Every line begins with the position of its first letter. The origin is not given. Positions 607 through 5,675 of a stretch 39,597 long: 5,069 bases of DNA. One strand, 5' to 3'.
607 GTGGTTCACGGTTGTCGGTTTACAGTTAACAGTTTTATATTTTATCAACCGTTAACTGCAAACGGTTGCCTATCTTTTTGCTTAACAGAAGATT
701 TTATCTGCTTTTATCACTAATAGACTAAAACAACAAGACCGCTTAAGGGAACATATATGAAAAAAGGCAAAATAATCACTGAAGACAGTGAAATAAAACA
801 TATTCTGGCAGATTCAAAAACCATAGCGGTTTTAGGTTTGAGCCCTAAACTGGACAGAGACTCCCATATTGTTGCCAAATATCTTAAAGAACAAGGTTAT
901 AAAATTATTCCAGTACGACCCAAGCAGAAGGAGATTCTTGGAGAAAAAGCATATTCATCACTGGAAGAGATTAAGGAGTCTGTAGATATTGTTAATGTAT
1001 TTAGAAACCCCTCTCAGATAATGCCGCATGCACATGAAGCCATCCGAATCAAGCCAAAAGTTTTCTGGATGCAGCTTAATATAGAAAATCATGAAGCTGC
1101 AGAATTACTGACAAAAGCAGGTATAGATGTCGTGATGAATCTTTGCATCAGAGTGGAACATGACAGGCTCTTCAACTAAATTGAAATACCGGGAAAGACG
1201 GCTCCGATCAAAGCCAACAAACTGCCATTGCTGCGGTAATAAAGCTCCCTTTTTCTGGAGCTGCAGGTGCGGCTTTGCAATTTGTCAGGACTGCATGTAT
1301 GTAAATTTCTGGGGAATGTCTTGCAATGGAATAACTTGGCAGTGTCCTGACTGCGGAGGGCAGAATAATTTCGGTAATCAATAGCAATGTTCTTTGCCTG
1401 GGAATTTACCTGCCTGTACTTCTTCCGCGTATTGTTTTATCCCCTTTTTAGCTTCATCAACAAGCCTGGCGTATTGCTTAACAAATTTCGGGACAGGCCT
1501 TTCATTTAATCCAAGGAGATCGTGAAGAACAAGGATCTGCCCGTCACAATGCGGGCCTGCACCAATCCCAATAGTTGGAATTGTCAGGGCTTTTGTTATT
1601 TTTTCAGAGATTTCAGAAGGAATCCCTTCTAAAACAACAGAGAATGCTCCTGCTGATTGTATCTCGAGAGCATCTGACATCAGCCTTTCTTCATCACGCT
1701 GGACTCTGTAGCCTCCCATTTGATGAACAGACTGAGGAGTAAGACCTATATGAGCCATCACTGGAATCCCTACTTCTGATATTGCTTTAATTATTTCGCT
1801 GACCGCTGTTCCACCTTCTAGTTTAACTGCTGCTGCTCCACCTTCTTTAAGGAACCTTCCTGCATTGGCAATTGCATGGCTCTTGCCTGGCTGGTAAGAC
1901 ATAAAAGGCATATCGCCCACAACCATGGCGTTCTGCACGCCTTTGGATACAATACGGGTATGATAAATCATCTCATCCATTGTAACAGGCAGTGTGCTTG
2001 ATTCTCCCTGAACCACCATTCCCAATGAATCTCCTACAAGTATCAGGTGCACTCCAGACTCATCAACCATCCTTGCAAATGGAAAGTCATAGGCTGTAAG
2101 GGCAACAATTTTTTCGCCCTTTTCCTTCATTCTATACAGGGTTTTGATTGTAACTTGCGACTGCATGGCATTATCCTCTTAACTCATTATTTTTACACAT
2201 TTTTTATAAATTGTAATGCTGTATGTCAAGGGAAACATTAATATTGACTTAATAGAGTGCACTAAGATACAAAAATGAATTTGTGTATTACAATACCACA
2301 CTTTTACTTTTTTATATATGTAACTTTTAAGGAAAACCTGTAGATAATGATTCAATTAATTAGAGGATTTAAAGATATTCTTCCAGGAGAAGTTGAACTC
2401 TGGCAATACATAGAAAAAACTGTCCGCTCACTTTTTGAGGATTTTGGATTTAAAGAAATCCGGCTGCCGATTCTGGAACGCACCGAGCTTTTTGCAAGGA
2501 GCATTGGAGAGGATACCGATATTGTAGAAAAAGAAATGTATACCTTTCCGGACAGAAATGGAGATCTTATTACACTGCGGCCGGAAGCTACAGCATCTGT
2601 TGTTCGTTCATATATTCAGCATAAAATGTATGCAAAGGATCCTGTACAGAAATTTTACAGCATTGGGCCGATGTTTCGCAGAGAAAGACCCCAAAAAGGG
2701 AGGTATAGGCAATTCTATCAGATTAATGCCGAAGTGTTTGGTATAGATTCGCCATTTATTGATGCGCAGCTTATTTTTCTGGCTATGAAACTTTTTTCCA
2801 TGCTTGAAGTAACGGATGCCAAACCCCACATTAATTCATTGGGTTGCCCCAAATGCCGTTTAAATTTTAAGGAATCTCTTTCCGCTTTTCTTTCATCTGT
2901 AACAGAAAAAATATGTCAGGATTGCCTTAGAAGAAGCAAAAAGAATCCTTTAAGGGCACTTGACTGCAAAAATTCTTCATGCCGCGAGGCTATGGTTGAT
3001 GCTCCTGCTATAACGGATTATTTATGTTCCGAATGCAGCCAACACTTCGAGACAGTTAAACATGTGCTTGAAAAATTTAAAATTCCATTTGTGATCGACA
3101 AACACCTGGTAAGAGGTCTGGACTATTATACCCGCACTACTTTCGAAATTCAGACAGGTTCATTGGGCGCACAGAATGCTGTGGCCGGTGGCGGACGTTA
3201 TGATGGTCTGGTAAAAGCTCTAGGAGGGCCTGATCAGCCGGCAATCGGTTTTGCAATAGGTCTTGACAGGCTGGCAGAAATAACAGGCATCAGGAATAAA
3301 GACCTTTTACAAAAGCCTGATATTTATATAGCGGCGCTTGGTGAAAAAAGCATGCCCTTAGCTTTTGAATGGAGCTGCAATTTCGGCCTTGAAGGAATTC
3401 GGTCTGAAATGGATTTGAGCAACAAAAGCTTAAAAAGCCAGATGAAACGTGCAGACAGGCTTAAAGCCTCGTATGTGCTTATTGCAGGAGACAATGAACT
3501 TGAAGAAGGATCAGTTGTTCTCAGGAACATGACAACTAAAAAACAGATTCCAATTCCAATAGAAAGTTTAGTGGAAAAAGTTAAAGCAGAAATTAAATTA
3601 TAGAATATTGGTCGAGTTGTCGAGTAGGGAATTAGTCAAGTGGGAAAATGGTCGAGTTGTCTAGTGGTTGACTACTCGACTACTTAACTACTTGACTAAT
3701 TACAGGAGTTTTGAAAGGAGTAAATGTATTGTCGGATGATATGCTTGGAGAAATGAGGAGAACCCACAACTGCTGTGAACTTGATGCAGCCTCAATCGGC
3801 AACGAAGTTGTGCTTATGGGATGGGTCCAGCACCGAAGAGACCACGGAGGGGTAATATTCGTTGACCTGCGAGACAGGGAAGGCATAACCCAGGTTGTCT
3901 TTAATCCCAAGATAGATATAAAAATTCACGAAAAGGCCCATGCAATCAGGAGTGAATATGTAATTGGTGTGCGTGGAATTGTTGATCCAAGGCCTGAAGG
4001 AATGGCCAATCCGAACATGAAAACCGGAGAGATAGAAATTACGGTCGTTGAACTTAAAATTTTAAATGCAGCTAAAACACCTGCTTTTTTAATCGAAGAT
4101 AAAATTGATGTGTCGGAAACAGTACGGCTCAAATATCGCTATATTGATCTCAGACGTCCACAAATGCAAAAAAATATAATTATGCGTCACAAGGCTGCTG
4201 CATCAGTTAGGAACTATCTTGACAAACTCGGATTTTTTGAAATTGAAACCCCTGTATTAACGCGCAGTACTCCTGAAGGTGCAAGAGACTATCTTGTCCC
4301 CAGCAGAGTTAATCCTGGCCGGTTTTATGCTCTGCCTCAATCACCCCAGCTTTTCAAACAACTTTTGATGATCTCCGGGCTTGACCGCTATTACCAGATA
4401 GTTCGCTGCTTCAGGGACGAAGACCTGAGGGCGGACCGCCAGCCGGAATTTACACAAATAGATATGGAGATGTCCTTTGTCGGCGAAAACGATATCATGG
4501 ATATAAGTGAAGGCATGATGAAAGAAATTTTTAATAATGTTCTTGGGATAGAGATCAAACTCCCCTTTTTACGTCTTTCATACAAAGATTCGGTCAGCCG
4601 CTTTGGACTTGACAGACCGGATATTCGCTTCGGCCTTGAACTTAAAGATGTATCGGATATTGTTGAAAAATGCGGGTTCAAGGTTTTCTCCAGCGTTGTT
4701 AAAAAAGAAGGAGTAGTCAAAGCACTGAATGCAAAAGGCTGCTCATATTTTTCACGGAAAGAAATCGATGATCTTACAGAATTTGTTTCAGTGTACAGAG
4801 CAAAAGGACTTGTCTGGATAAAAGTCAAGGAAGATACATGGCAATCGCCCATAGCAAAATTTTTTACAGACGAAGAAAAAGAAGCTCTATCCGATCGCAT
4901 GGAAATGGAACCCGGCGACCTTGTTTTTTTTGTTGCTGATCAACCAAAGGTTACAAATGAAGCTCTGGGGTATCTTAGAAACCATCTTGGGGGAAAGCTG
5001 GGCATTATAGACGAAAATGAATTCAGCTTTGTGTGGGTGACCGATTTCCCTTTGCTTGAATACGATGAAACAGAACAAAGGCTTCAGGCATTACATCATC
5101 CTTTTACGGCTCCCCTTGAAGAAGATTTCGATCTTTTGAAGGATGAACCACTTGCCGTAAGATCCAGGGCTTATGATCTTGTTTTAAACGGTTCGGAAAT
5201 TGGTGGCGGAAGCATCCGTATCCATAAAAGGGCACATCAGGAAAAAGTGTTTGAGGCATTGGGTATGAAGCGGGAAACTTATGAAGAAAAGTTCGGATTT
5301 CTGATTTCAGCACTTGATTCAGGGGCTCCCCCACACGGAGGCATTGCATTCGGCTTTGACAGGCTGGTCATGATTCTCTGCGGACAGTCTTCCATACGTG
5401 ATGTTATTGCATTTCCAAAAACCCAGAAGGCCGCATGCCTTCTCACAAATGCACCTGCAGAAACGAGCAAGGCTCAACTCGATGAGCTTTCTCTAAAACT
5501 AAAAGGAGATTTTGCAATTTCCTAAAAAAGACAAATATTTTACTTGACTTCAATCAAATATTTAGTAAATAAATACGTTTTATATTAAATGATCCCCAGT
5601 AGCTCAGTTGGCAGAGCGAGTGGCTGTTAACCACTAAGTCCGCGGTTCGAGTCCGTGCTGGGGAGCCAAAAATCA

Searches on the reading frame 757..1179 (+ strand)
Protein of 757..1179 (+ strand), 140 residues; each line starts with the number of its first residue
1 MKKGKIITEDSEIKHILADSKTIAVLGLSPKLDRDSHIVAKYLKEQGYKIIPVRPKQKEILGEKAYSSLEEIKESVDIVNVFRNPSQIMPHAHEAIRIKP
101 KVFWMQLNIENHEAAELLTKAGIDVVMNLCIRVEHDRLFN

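Call 9: search_protein_families(library=pfam, proteins=[window:757-1179:+], max_evalue=0.001)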
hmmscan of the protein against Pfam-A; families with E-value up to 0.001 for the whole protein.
window:757-1179:+ (140 aa): 1 family
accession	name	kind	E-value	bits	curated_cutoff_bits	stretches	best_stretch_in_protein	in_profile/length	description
PF13380.12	CoA_binding_2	-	3.8e-40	137.4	22.8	1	21-135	1-115/116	CoA binding domain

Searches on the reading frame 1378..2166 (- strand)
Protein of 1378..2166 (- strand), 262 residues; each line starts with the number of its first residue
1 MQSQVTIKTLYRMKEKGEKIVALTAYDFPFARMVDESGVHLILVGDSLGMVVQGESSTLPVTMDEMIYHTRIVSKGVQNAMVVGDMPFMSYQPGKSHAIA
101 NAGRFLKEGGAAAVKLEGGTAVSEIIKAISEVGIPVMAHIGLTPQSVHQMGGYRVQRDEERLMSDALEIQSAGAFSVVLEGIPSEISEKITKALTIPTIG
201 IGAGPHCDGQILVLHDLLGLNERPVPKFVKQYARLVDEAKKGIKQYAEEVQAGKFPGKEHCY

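Call 9: search_protein_families(library=pfam, proteins=[window:1378-2166:-], max_evalue=0.001)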
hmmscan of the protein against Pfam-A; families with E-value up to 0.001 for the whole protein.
window:1378-2166:- (262 aa): 1 family
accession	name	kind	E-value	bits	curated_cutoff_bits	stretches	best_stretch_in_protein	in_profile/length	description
PF02548.21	Pantoate_transf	-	8e-114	379.9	28.7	1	5-257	2-258/259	Ketopantoate hydroxymethyltransferase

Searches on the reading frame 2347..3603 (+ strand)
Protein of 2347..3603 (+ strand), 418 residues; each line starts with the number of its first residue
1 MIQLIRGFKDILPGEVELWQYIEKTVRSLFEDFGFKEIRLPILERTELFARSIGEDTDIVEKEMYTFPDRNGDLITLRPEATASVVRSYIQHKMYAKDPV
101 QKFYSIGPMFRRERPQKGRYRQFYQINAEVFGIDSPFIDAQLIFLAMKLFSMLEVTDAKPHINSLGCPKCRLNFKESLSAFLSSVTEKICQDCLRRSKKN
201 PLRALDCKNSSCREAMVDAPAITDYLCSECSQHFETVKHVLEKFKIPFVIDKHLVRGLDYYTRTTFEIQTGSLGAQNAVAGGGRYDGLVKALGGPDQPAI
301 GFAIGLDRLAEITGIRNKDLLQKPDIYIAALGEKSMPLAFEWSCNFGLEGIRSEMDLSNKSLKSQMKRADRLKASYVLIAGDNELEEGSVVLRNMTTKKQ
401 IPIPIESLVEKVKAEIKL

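Call 9: search_protein_families(library=pfam, proteins=[window:2347-3603:+], max_evalue=0.001)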
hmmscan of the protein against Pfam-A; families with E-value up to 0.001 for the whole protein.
window:2347-3603:+ (418 aa): 5 families
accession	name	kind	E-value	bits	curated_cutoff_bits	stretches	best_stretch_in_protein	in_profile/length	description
PF13393.11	tRNA-synt_His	-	3.1e-44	151.9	25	1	7-309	1-308/308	Histidyl-tRNA synthetase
PF03129.25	HGTP_anticodon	-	1.2e-16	61.1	21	1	326-414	2-93/94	Anticodon binding domain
PF00587.30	tRNA-synt_2b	-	3e-12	47.4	29.3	1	65-137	1-76/179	tRNA synthetase class II core domain (G, H, P, S and T)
PF00152.25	tRNA-synt_2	-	4.3e-07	29.7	25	1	22-309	28-288/308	tRNA synthetases class II (D, K and N)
PF01409.25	tRNA-synt_2d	-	3.9e-05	23.7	19.8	1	10-141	10-143/246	tRNA synthetases class II core domain (F)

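Call 68: find_encoding_contigs(protein=window:2347-3603:+, flank=10000, max_places=8)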
Protein window:2347-3603:+ (418 aa): 22 contigs read that carry it; 8 places shown.
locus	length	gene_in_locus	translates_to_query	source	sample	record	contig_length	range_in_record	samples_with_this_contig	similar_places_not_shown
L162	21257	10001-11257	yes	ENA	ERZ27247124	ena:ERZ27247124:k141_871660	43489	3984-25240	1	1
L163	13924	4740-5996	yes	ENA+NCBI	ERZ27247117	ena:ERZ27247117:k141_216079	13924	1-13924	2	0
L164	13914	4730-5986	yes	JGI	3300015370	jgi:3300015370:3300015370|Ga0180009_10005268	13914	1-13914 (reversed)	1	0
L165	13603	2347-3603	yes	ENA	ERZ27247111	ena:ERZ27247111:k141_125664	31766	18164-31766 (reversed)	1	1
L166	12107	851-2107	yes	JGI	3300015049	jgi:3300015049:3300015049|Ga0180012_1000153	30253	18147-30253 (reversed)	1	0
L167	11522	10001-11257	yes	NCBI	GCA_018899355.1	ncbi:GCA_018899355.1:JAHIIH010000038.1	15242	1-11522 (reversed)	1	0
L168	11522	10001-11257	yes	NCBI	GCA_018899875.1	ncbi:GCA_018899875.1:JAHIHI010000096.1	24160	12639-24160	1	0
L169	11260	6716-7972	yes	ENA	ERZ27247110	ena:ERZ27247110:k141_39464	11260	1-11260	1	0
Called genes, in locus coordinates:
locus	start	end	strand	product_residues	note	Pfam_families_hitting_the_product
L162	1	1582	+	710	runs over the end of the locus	PF11897:DUF3417, PF00343:Phosphorylase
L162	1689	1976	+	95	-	PF02922:CBM_48, PF16561:AMPK1_CBM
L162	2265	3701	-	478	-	PF00083:Sugar_tr, PF05977:MFS_3 (weak), PF07690:MFS_1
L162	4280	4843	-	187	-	-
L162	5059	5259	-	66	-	PF00313:CSD, PF08206:OB_RNB (weak)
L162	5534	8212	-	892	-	PF02739:5_3_exonuc_N, PF01367:5_3_exonuc, PF01612:DNA_pol_A_exo1, PF22619:DNA_polI_exo1, PF00476:DNA_pol_A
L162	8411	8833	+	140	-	PF13380:CoA_binding_2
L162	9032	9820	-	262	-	PF02548:Pantoate_transf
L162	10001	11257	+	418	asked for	PF13393:tRNA-synt_His, PF00152:tRNA-synt_2 (weak), PF00587:tRNA-synt_2b, PF03129:HGTP_anticodon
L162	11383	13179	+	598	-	PF01336:tRNA_anti-codon, PF00152:tRNA-synt_2, PF02938:GAD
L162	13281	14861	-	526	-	PF00239:Resolvase, PF07508:Recombinase, PF13408:Zn_ribbon_recom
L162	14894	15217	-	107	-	PF01381:HTH_3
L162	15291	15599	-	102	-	-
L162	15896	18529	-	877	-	-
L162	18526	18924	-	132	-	-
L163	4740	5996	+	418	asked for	PF13393:tRNA-synt_His, PF00152:tRNA-synt_2 (weak), PF00587:tRNA-synt_2b, PF03129:HGTP_anticodon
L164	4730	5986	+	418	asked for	PF13393:tRNA-synt_His, PF00152:tRNA-synt_2 (weak), PF00587:tRNA-synt_2b, PF03129:HGTP_anticodon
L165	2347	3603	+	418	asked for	PF13393:tRNA-synt_His, PF00152:tRNA-synt_2 (weak), PF00587:tRNA-synt_2b, PF03129:HGTP_anticodon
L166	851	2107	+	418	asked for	PF13393:tRNA-synt_His, PF00152:tRNA-synt_2 (weak), PF00587:tRNA-synt_2b, PF03129:HGTP_anticodon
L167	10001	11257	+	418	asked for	PF13393:tRNA-synt_His, PF00152:tRNA-synt_2 (weak), PF00587:tRNA-synt_2b, PF03129:HGTP_anticodon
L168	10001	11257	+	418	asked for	PF13393:tRNA-synt_His, PF00152:tRNA-synt_2 (weak), PF00587:tRNA-synt_2b, PF03129:HGTP_anticodon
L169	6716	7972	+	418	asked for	PF13393:tRNA-synt_His, PF00152:tRNA-synt_2 (weak), PF00587:tRNA-synt_2b, PF03129:HGTP_anticodon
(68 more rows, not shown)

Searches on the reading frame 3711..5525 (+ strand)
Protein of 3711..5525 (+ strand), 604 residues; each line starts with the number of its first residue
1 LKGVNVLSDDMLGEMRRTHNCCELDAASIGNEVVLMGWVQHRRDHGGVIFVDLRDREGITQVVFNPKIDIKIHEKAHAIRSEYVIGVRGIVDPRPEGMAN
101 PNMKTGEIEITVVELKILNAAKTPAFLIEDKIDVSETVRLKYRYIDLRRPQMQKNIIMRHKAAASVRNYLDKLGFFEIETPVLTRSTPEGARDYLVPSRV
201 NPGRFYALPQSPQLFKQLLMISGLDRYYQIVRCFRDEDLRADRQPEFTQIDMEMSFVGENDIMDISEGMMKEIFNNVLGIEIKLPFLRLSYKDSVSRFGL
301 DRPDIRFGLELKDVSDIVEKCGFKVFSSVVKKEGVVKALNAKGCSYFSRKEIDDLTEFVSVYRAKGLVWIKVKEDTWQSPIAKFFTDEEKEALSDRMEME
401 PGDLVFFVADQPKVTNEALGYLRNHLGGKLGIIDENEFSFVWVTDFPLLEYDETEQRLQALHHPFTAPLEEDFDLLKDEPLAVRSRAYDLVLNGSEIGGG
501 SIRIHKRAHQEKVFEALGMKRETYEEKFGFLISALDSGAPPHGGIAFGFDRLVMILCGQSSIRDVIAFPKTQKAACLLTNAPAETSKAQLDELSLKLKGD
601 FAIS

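Call 9: search_protein_families(library=pfam, proteins=[window:3711-5525:+], max_evalue=0.001)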
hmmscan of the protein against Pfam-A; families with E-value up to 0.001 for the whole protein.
window:3711-5525:+ (604 aa): 4 families
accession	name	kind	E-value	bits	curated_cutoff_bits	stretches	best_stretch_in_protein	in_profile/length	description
PF00152.25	tRNA-synt_2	-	5.9e-125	416.8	25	1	136-572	2-308/308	tRNA synthetases class II (D, K and N)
PF02938.19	GAD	-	4.7e-29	100.9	23.4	1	326-419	1-95/95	GAD domain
PF01336.31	tRNA_anti-codon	-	5e-16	58.8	27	1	33-118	1-75/75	OB-fold nucleic acid binding domain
PF01409.25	tRNA-synt_2d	-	4e-05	23.7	19.8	0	227-286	105-162/246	tRNA synthetases class II core domain (F)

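Call 67: list_cluster_members(proteins=[window:3711-5522:+, window:2347-3600:+, window:1378-2163:-])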
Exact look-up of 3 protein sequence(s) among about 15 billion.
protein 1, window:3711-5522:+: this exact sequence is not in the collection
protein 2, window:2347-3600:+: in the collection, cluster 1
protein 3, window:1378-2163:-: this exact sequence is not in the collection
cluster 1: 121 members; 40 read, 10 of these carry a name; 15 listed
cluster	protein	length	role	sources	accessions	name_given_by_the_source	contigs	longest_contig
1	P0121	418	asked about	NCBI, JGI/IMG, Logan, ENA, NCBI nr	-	-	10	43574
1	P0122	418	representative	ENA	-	-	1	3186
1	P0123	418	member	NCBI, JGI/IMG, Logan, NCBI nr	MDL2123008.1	MAG: histidine--tRNA ligase [Deltaproteobacteria bacterium] | histidyl-tRNA synthetase | histidine--tRNA ligase [Deltaproteobacteria bacterium]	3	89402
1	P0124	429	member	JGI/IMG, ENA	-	histidyl-tRNA synthetase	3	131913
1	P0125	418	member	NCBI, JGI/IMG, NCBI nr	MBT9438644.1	MAG: histidine--tRNA ligase [Desulfobacterales bacterium] | histidyl-tRNA synthetase | histidine--tRNA ligase [Desulfobacterales bacterium]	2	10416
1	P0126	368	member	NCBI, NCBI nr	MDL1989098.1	MAG: histidine--tRNA ligase, partial [Deltaproteobacteria bacterium] | histidine--tRNA ligase [Deltaproteobacteria bacterium]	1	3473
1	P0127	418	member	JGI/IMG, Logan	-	histidyl-tRNA synthetase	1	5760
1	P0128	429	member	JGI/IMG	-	histidyl-tRNA synthetase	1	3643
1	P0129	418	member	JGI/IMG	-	histidyl-tRNA synthetase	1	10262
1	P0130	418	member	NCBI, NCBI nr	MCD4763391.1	MAG: histidine--tRNA ligase [Desulfobacterales bacterium] | histidine--tRNA ligase [Desulfobacterales bacterium]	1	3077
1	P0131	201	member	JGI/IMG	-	histidyl-tRNA synthetase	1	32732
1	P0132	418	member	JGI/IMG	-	histidyl-tRNA synthetase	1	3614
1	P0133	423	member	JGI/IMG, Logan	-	-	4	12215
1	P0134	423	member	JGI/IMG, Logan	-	-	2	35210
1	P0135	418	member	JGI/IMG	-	-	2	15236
